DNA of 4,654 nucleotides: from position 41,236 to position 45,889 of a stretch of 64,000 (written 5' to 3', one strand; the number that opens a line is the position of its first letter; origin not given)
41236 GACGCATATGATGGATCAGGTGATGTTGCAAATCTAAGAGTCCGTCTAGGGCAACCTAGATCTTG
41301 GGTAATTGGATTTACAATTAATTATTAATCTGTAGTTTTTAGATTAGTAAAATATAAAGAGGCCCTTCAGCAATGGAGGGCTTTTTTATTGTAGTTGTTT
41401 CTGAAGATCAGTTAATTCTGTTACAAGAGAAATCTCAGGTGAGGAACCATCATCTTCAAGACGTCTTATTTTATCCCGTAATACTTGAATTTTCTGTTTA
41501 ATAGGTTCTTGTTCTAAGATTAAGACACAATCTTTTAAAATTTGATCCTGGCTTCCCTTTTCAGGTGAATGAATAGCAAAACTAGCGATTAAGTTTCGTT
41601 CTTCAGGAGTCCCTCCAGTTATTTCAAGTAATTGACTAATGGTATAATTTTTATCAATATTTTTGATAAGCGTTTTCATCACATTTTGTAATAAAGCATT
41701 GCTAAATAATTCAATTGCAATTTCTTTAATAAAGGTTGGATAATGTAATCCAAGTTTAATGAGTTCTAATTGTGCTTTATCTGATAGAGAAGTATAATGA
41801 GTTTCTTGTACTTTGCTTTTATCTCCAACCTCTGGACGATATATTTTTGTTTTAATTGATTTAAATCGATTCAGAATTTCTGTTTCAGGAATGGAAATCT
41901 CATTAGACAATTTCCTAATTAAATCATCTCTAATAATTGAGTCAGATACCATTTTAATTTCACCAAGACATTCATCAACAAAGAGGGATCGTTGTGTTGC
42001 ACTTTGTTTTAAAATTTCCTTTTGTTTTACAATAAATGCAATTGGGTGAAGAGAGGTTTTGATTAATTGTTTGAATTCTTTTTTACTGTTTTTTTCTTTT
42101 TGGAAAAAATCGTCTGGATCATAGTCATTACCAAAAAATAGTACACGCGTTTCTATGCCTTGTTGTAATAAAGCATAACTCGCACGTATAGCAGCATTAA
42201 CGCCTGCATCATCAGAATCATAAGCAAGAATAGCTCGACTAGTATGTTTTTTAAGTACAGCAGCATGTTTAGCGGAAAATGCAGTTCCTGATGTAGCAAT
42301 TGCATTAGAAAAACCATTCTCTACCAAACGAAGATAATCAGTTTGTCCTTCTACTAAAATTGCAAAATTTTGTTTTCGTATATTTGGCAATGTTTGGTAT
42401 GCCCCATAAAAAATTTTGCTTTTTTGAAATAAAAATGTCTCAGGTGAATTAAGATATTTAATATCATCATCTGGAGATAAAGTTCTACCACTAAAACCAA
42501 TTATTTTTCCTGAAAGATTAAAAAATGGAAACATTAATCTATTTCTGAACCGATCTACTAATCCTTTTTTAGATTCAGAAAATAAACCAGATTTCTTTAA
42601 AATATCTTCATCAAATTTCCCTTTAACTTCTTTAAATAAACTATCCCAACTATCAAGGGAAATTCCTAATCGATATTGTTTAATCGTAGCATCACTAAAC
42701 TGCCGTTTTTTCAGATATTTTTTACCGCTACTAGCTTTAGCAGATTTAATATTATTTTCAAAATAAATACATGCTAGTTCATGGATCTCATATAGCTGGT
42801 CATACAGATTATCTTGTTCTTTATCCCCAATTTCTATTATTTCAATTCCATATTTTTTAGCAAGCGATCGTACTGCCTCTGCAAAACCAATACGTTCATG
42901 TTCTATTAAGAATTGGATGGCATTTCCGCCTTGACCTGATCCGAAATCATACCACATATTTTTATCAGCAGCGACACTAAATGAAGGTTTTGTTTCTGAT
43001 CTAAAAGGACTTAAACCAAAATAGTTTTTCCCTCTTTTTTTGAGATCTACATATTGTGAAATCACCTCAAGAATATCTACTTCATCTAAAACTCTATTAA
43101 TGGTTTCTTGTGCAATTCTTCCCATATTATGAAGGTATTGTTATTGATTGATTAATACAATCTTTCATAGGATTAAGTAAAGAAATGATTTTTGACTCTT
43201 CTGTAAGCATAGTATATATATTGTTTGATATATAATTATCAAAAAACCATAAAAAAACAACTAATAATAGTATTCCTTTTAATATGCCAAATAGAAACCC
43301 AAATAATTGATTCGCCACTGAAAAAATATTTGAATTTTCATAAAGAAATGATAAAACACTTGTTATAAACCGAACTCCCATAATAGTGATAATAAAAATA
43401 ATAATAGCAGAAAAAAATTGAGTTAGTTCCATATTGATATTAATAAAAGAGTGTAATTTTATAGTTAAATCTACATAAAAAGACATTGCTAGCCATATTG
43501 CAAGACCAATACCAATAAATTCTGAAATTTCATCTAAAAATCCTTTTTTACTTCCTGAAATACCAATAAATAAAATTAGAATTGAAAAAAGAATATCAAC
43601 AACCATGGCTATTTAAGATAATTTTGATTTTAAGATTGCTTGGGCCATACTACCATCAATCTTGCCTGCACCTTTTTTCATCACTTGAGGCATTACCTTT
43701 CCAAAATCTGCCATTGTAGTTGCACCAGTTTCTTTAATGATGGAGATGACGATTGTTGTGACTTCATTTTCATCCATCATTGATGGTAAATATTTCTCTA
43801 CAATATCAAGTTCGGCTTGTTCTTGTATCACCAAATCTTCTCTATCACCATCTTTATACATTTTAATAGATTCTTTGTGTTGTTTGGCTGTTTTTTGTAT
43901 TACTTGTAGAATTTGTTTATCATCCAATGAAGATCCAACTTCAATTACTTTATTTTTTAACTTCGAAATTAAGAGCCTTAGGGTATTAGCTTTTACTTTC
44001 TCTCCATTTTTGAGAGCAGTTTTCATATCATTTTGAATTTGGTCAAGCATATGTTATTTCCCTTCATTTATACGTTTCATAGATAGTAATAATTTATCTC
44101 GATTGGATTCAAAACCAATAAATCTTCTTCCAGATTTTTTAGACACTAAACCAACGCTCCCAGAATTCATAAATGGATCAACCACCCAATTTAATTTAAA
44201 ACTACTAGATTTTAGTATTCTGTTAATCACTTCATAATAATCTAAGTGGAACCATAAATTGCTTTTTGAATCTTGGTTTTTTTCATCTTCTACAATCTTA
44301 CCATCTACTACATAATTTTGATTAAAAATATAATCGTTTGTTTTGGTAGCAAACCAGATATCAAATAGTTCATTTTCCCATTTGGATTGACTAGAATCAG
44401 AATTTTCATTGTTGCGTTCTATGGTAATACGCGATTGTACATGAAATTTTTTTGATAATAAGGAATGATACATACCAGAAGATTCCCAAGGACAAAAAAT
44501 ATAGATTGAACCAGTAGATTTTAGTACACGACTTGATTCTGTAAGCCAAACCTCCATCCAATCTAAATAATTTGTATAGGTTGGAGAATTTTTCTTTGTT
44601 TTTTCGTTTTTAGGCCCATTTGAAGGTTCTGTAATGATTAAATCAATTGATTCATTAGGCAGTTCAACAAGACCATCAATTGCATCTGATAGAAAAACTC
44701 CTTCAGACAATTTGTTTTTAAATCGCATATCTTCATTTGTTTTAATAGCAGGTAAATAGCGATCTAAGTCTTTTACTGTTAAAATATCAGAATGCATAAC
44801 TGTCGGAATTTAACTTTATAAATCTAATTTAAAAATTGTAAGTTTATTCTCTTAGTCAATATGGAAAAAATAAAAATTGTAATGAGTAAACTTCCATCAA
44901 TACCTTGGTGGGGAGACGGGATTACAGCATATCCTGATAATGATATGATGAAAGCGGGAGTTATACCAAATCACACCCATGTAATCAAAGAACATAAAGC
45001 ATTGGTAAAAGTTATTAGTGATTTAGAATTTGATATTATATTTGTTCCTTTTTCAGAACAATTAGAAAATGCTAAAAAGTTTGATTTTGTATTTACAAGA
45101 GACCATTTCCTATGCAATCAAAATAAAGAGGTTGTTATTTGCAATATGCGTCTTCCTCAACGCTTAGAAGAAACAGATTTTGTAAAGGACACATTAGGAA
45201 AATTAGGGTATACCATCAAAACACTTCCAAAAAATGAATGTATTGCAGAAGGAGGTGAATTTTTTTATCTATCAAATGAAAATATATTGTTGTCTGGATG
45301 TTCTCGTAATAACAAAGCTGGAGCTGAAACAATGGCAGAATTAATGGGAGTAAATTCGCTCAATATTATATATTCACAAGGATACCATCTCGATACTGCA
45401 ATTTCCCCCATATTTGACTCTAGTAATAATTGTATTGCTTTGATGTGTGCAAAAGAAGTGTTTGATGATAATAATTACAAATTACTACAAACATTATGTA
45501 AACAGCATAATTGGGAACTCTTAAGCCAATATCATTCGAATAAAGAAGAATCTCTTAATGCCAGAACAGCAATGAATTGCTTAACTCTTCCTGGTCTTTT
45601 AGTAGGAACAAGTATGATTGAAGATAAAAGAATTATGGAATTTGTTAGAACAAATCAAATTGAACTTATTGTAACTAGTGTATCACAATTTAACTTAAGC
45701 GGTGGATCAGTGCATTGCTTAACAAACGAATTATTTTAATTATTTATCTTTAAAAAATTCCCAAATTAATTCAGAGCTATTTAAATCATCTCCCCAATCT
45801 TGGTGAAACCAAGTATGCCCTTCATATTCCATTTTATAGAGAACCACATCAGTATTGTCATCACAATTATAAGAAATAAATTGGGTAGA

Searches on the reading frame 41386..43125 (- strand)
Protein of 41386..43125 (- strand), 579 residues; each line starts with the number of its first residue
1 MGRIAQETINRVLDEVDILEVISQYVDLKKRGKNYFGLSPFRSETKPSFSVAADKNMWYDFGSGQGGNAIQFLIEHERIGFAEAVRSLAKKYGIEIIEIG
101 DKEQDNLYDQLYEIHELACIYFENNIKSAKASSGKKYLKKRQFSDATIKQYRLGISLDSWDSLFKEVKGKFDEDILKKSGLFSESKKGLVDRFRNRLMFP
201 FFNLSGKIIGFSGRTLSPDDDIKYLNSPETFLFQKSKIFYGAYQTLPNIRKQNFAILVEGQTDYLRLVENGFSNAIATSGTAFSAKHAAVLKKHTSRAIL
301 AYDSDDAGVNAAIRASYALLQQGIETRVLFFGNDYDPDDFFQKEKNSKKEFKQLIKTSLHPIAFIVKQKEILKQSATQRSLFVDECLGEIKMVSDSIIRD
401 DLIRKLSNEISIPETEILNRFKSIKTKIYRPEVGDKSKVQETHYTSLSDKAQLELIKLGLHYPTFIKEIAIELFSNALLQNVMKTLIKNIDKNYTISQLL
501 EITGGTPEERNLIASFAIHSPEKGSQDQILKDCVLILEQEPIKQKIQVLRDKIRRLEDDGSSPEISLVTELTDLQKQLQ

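Call 8: search_protein_families(library=pfam, proteins=[window:41386-43125:-], max_evalue=0.001)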
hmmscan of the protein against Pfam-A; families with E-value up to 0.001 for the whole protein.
window:41386-43125:- (579 aa): 7 families
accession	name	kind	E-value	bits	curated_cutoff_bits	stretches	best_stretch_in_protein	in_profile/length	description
PF08275.17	DNAG_N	-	7.1e-36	123.6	26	1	121-244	1-126/128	DNA primase catalytic core, N-terminal domain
PF01807.25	Zn_ribbon_DnaG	-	1e-28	99.4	24.9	1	5-96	2-93/98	CHC2 zinc finger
PF13155.12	Toprim_2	-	7.1e-16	58.8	22.1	1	256-340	1-87/88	Toprim-like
PF13662.12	Toprim_4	-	1.1e-13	51.7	25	1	255-329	3-84/85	Toprim domain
PF01751.28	Toprim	-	1.1e-07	32.4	23.1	1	255-317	2-81/96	Toprim domain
PF13362.12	Toprim_3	-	3.1e-06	28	27.2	1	256-344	3-92/95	Toprim domain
PF10410.14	DnaB_bind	-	0.00025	21.7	20.6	0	375-414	16-55/56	DnaB-helicase binding domain of primase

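Call 48: list_cluster_members(proteins=[window:41386-43125:-, window:30294-31535:-, window:43613-44050:-, window:22216-23331:-, window:32454-33599:-])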
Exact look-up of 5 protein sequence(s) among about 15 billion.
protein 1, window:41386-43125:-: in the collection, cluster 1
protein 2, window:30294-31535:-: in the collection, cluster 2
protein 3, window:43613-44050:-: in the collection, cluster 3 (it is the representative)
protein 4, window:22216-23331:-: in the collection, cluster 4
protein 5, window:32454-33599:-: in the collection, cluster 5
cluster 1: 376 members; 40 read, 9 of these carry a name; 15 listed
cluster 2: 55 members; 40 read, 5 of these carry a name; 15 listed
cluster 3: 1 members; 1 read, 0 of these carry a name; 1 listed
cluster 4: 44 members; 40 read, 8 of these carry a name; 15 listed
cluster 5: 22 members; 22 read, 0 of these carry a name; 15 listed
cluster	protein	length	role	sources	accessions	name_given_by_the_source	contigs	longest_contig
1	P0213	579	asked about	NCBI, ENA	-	-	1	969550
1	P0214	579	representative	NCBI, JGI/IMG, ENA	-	DNA primase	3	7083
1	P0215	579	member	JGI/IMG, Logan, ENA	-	DNA primase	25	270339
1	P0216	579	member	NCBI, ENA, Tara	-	strand:+ start:454 stop:2193 length:1740 start_codon:yes stop_codon:yes gene_type:complete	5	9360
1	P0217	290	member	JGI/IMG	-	DNA primase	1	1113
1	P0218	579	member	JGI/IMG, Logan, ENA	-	DNA primase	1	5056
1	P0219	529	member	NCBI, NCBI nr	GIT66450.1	MAG: DNA primase [Candidatus Neomarinimicrobiota bacterium]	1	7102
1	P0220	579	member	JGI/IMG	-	DNA primase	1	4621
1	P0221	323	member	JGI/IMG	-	DNA primase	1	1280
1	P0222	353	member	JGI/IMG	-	DNA primase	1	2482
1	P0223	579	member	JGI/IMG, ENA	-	-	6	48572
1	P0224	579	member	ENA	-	-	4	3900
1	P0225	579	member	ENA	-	-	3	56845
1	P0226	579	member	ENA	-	-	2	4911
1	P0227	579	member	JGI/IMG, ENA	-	-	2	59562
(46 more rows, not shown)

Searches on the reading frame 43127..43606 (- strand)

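Call 8: search_protein_families(library=pfam, proteins=[window:43127-43606:-], max_evalue=0.001)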
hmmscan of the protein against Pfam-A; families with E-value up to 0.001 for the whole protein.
window:43127-43606:- (159 aa): 1 family
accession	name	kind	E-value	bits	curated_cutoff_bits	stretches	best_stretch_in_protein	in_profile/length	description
PF02674.22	Colicin_V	-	3.1e-21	76.3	29.3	1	3-146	1-141/144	Colicin V production protein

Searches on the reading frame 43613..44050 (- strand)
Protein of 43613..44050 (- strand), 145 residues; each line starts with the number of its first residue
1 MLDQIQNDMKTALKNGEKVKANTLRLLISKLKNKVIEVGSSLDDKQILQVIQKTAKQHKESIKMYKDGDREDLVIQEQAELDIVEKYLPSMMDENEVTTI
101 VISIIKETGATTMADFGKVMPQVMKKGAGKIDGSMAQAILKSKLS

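Call 8: search_protein_families(library=pfam, proteins=[window:43613-44050:-], max_evalue=0.001)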
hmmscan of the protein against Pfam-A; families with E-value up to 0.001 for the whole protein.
window:43613-44050:- (145 aa): 2 families
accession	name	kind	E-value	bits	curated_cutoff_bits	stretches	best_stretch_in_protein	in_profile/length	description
PF09424.15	YqeY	-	3e-43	147.8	27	1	3-144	2-143/143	Yqey-like protein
PF02637.23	GatB_Yqey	-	2.4e-05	24.7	27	0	14-144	11-148/148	GatB domain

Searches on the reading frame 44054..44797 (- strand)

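Call 8: search_protein_families(library=pfam, proteins=[window:44054-44797:-], max_evalue=0.001)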
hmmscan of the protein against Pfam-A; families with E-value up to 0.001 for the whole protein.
window:44054-44797:- (247 aa): 1 family
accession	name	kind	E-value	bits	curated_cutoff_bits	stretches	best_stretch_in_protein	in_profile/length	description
PF01555.25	N6_N4_Mtase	-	2.6e-22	80.3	26.7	1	51-234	1-214/221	DNA methylase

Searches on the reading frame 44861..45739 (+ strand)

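Call 8: search_protein_families(library=pfam, proteins=[window:44861-45739:+], max_evalue=0.001)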
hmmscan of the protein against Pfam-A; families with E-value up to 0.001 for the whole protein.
window:44861-45739:+ (292 aa): 1 family
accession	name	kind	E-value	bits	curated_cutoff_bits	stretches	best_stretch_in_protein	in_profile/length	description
PF19420.4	DDAH_eukar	-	2.5e-13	50.4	23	1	39-292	26-291/291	N,N dimethylarginine dimethylhydrolase, eukaryotic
